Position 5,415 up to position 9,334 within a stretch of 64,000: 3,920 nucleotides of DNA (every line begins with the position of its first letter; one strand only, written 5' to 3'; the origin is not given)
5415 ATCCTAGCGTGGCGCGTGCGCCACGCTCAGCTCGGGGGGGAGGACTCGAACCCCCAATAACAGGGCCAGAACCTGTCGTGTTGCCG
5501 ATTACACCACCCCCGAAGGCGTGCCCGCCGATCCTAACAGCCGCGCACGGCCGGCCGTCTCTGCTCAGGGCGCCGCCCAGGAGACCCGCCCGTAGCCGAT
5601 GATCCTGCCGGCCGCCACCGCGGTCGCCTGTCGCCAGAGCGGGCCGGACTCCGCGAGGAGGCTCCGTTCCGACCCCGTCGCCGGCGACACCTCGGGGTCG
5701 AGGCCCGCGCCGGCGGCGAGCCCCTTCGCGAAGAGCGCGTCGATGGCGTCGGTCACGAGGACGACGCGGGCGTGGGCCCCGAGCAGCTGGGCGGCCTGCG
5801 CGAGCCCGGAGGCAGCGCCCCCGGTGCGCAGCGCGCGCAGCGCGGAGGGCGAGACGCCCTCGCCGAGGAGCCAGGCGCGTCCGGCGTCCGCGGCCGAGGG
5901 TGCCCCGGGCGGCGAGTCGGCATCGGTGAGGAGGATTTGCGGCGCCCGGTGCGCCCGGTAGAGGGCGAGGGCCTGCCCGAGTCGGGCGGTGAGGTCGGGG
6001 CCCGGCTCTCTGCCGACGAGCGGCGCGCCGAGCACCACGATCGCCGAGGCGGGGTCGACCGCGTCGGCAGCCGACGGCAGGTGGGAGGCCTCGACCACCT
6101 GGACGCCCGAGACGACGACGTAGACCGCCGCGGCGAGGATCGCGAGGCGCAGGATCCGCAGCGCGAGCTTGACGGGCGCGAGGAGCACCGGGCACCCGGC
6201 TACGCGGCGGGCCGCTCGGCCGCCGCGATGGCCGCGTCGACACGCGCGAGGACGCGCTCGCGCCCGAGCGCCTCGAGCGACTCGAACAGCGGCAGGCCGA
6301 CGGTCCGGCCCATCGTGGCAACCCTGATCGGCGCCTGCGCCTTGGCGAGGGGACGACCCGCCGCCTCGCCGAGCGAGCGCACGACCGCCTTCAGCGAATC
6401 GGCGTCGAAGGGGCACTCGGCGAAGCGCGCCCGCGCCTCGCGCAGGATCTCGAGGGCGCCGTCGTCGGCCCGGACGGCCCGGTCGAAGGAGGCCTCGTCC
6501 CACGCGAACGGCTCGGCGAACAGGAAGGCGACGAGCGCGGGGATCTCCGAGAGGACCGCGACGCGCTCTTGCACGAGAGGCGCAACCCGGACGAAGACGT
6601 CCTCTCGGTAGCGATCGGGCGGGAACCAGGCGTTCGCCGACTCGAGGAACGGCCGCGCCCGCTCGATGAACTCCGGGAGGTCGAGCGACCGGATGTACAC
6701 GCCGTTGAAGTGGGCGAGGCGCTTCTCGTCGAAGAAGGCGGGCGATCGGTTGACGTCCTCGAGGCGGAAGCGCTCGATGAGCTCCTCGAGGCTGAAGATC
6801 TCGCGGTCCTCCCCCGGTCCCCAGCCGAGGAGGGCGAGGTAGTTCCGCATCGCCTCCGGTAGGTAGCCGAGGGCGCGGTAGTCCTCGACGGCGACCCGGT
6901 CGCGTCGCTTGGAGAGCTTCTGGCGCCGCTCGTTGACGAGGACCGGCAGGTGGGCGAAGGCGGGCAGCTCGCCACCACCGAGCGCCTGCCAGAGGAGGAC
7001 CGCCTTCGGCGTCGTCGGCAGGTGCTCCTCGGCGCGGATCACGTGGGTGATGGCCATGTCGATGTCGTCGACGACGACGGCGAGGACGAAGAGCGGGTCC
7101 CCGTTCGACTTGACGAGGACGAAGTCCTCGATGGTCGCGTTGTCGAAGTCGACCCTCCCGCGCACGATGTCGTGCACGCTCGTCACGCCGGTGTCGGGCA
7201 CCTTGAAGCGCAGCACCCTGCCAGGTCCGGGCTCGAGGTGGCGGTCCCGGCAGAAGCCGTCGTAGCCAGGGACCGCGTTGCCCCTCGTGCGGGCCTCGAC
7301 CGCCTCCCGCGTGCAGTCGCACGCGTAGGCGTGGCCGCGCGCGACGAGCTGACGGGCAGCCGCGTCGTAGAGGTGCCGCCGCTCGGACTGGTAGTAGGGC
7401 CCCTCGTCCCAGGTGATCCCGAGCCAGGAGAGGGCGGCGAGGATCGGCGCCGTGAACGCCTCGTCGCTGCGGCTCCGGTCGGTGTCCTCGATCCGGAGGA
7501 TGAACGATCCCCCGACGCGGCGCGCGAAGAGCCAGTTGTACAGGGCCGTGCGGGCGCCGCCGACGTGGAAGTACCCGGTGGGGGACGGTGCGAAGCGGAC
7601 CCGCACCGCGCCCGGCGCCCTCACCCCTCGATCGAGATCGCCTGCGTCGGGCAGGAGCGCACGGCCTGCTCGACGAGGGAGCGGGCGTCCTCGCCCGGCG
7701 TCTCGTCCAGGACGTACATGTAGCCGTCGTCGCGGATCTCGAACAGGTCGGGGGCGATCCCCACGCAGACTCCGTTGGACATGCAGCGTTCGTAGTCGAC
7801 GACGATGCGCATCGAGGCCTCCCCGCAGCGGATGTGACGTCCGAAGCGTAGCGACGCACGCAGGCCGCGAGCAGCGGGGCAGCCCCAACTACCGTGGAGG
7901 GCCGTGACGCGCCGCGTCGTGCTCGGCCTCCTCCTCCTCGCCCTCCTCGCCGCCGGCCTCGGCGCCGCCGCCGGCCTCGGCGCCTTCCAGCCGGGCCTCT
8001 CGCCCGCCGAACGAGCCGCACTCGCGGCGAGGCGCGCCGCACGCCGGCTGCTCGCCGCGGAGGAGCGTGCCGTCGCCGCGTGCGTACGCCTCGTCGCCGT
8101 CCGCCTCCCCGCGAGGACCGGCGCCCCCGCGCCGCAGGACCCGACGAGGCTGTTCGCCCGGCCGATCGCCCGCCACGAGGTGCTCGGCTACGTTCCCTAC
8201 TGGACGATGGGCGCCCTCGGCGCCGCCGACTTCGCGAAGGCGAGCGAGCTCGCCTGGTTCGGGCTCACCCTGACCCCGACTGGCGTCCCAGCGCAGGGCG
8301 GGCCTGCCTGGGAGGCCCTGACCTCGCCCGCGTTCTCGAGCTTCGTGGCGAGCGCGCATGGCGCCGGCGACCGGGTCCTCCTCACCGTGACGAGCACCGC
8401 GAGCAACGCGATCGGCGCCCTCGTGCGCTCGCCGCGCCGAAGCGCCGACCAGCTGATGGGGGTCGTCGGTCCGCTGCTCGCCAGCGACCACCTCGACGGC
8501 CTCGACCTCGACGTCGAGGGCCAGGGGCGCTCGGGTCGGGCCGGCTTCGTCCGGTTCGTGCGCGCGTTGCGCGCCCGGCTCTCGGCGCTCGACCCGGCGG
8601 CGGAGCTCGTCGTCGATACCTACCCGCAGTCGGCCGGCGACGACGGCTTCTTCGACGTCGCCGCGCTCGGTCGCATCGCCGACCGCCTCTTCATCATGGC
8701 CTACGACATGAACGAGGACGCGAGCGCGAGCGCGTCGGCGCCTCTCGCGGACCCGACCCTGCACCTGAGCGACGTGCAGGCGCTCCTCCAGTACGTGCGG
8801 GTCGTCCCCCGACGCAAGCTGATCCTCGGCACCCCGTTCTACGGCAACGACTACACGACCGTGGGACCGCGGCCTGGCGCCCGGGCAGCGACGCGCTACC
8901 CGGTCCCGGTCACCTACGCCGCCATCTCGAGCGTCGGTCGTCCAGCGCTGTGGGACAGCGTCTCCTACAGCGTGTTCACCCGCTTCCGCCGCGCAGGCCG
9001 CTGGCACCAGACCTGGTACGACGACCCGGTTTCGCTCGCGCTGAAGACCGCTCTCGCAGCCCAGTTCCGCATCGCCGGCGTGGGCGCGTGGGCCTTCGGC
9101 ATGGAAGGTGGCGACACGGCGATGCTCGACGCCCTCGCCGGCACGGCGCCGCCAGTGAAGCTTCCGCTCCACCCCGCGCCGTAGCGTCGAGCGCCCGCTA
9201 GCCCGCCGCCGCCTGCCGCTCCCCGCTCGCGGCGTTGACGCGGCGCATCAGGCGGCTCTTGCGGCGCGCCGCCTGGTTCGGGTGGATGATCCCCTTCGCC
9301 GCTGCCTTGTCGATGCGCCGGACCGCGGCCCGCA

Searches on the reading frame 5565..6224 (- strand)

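Call 15: search_protein_families(library=pfam, proteins=[window:5565-6224:-], max_evalue=0.00001)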
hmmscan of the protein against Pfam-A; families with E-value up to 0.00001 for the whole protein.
window:5565-6224:- (219 aa): 1 family
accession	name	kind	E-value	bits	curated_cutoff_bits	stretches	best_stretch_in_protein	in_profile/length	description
PF02698.23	DUF218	-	5.9e-11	42.8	27.6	1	61-181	2-108/133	DUF218 domain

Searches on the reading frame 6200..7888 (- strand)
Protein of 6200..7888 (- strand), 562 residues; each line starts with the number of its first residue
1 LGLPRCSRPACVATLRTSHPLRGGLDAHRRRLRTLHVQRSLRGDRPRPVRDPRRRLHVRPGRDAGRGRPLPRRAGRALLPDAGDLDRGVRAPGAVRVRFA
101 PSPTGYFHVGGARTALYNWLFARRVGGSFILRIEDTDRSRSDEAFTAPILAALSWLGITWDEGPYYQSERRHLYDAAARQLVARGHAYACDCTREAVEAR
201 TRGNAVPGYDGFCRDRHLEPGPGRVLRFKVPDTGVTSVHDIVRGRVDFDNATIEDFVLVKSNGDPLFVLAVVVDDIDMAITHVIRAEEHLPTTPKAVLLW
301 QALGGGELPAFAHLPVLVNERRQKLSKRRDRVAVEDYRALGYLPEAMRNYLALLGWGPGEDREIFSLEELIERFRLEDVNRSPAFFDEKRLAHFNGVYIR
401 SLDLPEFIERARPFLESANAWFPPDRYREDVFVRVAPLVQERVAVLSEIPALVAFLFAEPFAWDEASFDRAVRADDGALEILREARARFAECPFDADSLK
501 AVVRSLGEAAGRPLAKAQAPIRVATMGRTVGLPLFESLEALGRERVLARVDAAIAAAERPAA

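Call 15: search_protein_families(library=pfam, proteins=[window:6200-7888:-], max_evalue=0.00001)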
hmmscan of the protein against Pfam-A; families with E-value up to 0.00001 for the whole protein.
window:6200-7888:- (562 aa): 2 families
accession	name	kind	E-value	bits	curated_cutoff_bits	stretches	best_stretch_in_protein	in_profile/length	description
PF00749.27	tRNA-synt_1c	-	1.4e-88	297.3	23.4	1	95-392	2-313/314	tRNA synthetases class I (E and Q), catalytic domain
PF19269.4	Anticodon_2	-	6e-28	98.4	23.6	1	406-554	1-141/141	Anticodon binding domain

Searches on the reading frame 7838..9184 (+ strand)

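Call 15: search_protein_families(library=pfam, proteins=[window:7838-9184:+], max_evalue=0.00001)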
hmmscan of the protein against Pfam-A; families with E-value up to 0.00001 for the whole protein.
window:7838-9184:+ (448 aa): 1 family
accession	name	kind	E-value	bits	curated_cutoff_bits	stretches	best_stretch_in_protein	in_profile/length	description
PF00704.34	Glyco_hydro_18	-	1.3e-20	74.8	29.6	1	211-422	98-316/317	Glycosyl hydrolases family 18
